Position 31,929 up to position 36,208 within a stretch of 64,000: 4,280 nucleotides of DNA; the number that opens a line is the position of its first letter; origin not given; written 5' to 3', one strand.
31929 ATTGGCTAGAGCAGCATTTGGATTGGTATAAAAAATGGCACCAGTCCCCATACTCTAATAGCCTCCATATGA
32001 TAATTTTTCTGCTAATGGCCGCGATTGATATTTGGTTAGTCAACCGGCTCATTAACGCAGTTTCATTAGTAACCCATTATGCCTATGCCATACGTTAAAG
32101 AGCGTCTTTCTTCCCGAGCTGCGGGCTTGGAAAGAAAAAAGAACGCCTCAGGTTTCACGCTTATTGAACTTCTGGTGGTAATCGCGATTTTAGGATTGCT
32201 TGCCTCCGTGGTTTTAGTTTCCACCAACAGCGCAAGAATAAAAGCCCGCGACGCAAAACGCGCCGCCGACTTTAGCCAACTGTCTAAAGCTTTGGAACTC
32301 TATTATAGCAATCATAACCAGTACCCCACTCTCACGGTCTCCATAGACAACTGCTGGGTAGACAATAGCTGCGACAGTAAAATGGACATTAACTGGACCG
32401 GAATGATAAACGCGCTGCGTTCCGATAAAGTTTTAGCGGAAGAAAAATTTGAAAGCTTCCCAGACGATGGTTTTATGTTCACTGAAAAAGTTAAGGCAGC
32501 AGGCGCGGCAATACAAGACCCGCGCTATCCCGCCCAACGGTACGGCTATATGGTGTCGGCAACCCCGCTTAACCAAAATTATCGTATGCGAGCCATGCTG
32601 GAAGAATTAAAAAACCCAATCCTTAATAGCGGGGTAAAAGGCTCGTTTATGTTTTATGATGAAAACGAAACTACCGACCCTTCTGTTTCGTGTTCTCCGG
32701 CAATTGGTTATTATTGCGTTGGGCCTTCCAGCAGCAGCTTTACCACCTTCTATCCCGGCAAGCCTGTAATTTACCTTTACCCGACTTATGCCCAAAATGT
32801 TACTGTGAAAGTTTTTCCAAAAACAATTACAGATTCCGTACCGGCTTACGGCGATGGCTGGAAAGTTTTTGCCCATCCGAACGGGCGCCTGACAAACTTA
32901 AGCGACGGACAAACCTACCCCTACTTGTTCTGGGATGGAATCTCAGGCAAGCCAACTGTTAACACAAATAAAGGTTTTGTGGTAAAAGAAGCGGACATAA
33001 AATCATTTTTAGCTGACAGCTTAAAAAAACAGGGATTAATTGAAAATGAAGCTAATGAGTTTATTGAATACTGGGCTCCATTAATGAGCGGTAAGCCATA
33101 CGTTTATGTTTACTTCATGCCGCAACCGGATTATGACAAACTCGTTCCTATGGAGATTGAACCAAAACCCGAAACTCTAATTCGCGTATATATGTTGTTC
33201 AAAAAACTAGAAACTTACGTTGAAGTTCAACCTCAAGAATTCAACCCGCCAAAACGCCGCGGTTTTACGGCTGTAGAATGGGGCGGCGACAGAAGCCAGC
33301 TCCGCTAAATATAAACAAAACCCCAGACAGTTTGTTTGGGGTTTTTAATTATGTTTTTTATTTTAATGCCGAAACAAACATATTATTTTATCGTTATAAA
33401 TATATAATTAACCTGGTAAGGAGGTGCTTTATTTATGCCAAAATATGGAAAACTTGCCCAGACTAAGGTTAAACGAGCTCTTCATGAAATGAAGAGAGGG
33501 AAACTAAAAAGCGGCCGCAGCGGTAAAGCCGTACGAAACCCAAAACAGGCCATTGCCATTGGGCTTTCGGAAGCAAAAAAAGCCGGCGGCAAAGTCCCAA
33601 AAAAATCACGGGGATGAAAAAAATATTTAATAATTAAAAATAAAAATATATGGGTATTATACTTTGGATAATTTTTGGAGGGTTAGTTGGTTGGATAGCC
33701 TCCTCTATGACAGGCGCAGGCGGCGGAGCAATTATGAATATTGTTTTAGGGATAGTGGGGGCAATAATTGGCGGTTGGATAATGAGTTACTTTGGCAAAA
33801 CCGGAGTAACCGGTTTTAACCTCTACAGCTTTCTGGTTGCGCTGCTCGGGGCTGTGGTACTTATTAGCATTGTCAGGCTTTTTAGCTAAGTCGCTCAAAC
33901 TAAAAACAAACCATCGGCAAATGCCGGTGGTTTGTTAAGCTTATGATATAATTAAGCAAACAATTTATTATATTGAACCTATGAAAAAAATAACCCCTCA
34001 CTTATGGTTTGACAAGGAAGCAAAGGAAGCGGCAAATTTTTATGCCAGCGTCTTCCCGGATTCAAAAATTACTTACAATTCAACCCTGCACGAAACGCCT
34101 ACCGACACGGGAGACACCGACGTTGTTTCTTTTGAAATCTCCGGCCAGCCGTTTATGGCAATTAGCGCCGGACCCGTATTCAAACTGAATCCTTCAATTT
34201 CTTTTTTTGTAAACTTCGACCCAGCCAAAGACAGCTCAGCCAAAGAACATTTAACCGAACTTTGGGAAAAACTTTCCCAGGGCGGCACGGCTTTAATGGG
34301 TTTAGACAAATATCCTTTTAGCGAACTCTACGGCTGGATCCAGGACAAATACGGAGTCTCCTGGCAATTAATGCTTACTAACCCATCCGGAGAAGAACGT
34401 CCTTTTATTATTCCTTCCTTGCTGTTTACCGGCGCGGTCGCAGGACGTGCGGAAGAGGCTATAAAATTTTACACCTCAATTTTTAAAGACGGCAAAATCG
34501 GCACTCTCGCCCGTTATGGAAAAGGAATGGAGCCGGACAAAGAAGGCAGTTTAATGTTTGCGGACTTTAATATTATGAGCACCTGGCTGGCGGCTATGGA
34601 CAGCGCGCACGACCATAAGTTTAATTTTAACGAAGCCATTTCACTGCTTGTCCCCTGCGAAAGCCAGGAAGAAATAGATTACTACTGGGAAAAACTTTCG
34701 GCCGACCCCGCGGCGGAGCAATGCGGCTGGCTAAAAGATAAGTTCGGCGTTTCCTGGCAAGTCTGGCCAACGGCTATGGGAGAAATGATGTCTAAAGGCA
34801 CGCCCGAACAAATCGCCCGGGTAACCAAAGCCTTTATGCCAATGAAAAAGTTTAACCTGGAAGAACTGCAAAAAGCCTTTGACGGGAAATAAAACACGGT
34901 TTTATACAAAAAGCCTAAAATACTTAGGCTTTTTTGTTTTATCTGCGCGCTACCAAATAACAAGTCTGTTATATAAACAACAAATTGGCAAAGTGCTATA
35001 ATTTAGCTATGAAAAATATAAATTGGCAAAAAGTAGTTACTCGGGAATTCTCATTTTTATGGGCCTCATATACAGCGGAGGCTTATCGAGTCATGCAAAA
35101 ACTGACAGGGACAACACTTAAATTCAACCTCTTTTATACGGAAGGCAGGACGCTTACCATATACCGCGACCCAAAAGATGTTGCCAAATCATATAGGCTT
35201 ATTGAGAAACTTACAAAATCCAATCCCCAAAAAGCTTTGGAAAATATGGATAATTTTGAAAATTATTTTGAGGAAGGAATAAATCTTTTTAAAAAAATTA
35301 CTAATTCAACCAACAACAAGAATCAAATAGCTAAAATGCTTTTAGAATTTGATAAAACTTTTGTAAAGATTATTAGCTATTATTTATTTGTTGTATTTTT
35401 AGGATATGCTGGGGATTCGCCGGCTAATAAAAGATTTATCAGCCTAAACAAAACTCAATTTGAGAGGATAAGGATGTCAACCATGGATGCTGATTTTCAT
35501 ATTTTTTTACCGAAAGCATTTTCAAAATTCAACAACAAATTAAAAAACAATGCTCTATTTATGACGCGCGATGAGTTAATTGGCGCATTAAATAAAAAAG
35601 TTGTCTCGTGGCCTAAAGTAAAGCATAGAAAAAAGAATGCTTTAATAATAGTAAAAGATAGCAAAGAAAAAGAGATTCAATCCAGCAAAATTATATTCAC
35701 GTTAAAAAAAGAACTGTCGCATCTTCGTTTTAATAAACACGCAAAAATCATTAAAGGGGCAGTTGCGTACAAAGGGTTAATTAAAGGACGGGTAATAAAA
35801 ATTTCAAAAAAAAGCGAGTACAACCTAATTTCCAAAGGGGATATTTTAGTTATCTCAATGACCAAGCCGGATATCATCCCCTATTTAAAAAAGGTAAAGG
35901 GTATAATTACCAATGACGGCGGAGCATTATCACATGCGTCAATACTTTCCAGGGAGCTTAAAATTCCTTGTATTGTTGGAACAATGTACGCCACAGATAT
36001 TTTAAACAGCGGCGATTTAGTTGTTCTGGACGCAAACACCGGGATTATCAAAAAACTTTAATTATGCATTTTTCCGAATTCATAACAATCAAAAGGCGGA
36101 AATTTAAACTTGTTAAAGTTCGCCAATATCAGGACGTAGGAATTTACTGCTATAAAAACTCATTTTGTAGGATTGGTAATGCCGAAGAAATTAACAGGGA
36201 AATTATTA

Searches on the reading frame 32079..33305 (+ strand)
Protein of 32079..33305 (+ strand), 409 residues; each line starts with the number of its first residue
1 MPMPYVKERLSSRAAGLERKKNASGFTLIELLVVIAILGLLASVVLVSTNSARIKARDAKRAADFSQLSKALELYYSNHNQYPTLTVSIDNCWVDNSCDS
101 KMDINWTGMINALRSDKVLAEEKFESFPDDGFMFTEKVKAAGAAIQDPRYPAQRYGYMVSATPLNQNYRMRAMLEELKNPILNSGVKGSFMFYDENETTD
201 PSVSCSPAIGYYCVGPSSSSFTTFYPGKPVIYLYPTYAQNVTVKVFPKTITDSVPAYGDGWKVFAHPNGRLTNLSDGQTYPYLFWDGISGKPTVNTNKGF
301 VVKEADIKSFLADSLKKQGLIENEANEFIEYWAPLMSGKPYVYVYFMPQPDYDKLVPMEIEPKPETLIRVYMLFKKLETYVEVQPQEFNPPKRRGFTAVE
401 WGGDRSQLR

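Call 66: search_protein_families(library=pfam, proteins=[window:32079-33305:+], max_evalue=0.0001)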
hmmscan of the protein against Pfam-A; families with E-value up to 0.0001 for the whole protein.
window:32079-33305:+ (409 aa): 1 family
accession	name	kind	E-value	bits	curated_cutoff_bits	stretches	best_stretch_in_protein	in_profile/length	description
PF07963.17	N_methyl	-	6.5e-11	41.8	21.2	1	20-46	1-27/27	Prokaryotic N-terminal methylation motif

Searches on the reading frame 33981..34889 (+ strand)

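Call 66: search_protein_families(library=pfam, proteins=[window:33981-34889:+], max_evalue=0.0001)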
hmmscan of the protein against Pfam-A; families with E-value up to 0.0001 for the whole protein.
window:33981-34889:+ (303 aa): 1 family
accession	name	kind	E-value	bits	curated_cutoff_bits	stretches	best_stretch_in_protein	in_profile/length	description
PF06983.19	3-dmu-9_3-mt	-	1.6e-72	241.9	24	2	143-261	3-115/116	3-demethylubiquinone-9 3-methyltransferase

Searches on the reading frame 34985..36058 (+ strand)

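Call 66: search_protein_families(library=pfam, proteins=[window:34985-36058:+], max_evalue=0.0001)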
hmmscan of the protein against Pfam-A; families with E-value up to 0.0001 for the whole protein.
window:34985-36058:+ (358 aa): 1 family
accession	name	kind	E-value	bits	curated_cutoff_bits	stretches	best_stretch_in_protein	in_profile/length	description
PF00391.29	PEP-utilizers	-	9.2e-24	83.3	23.1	1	283-353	2-72/72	PEP-utilising enzyme, mobile domain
